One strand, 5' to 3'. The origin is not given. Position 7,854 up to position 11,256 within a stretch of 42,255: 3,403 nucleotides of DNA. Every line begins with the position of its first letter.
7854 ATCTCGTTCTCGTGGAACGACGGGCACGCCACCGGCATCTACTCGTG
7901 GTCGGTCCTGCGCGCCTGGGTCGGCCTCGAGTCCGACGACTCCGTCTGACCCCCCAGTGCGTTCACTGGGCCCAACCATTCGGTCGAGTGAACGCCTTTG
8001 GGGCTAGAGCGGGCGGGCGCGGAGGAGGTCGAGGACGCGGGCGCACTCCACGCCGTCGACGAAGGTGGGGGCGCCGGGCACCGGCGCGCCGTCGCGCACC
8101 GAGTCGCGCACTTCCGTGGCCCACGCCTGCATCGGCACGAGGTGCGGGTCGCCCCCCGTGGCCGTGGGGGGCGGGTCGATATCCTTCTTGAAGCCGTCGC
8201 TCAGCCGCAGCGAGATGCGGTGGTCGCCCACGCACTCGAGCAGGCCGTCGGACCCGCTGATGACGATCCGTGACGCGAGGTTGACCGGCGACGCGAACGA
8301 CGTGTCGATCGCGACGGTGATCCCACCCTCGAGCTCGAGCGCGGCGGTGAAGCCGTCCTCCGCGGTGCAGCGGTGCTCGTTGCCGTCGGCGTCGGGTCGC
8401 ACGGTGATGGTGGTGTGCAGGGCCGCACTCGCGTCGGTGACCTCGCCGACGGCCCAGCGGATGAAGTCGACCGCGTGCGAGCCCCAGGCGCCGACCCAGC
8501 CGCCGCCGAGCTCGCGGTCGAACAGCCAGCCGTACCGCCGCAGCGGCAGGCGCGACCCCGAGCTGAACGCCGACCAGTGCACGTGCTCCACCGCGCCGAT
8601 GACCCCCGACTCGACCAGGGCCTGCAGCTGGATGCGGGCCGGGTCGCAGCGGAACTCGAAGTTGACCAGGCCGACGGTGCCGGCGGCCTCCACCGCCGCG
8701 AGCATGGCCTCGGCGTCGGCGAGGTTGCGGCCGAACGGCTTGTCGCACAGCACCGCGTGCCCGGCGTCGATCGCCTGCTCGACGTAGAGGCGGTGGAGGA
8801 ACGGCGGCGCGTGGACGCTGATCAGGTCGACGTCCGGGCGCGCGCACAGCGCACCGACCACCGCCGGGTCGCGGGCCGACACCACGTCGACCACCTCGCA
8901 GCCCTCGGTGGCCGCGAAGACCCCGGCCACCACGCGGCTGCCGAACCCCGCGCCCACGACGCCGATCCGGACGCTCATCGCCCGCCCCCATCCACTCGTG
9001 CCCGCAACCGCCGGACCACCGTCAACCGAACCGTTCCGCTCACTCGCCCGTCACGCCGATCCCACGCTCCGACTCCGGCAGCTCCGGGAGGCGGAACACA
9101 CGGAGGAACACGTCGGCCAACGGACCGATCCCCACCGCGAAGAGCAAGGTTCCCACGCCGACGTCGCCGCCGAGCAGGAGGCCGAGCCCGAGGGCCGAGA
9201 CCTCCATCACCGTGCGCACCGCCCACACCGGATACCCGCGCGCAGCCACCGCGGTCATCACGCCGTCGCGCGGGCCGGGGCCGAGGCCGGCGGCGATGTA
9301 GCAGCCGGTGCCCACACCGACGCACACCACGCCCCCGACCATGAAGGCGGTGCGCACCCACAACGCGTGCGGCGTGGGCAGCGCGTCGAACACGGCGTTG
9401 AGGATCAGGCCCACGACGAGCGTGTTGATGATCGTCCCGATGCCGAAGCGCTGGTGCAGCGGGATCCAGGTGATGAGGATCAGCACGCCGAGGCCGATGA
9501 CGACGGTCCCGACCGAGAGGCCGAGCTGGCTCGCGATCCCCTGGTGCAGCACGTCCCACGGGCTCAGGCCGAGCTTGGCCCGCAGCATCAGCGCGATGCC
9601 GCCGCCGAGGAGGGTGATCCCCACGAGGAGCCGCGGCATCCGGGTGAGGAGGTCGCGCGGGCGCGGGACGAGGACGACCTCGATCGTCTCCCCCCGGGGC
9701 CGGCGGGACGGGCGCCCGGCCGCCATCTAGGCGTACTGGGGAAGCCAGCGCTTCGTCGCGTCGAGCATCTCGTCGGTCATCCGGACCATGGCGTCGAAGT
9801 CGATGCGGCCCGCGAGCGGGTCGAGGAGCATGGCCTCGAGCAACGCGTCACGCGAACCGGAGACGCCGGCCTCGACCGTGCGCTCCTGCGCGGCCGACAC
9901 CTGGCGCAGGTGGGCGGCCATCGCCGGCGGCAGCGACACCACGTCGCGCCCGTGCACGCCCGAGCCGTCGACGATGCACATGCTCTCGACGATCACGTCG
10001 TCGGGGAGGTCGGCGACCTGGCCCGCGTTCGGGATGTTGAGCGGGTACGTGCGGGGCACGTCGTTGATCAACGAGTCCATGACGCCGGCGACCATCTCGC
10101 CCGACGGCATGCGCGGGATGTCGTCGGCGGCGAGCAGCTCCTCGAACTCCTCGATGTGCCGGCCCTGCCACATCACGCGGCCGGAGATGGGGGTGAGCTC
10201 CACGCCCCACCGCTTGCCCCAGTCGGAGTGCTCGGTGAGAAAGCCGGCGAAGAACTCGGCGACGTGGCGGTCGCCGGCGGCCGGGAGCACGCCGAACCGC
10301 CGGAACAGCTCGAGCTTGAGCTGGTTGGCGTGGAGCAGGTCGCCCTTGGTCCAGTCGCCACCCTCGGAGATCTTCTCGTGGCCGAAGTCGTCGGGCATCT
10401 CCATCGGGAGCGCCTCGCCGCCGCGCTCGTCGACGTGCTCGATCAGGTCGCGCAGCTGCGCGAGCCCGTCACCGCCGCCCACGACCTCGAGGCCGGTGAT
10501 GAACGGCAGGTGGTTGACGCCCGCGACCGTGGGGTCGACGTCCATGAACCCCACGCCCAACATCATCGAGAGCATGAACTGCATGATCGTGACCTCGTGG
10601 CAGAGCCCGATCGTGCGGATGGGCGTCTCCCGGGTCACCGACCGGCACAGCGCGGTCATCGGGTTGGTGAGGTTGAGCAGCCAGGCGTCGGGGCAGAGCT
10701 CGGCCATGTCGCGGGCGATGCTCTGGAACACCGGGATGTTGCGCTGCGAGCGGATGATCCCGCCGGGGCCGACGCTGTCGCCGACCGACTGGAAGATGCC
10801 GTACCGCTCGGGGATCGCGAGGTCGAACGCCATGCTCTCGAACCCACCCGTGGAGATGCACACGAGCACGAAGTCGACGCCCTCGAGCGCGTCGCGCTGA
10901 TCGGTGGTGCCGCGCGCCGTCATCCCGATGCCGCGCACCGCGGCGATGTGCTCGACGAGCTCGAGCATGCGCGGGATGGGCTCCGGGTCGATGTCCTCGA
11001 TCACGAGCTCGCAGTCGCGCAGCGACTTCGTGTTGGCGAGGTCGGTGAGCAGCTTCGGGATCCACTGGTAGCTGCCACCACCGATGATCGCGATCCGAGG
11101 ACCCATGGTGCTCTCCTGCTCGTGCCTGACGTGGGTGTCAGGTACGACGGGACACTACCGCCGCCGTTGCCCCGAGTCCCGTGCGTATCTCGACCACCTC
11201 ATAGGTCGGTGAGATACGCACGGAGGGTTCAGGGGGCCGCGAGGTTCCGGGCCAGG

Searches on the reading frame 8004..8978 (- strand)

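Call 44: search_protein_families(library=pfam, proteins=[window:8004-8978:-])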
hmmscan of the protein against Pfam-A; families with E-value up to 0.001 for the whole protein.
window:8004-8978:- (324 aa): 3 families
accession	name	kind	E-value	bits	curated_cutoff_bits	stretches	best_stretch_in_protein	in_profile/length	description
PF22725.1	GFO_IDH_MocA_C3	-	2.1e-21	76.6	27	1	117-247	3-123/124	GFO/IDH/MocA C-terminal domain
PF01408.29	GFO_IDH_MocA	-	3.2e-13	50.9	24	1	43-106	56-119/120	Oxidoreductase family, NAD-binding Rossmann fold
PF02894.22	GFO_IDH_MocA_C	-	8.4e-11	42.5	22.9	1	121-248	3-128/218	Oxidoreductase family, C-terminal alpha/beta domain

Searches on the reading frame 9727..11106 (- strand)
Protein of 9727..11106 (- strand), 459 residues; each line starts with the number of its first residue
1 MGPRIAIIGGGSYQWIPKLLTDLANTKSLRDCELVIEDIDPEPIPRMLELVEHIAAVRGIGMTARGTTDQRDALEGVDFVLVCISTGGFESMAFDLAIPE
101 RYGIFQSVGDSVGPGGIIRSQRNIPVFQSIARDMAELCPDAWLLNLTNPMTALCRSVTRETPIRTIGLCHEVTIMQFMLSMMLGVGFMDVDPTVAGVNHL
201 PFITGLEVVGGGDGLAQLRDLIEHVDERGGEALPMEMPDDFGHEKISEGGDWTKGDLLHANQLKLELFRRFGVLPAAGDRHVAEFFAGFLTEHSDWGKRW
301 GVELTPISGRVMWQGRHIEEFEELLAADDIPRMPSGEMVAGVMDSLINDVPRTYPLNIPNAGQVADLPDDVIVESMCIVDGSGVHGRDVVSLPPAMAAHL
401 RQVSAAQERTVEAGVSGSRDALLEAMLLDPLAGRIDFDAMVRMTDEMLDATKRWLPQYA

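Call 44: search_protein_families(library=pfam, proteins=[window:9727-11106:-])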
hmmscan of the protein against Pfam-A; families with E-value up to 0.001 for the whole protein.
window:9727-11106:- (459 aa): 2 families
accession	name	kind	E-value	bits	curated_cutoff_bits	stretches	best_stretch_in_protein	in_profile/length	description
PF02056.22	Glyco_hydro_4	-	2.2e-47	161.5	23.2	1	4-183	1-181/183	Family 4 glycosyl hydrolase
PF11975.13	Glyco_hydro_4C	-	8.7e-36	124.3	24.1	1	194-431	1-210/211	Family 4 glycosyl hydrolase C-terminal domain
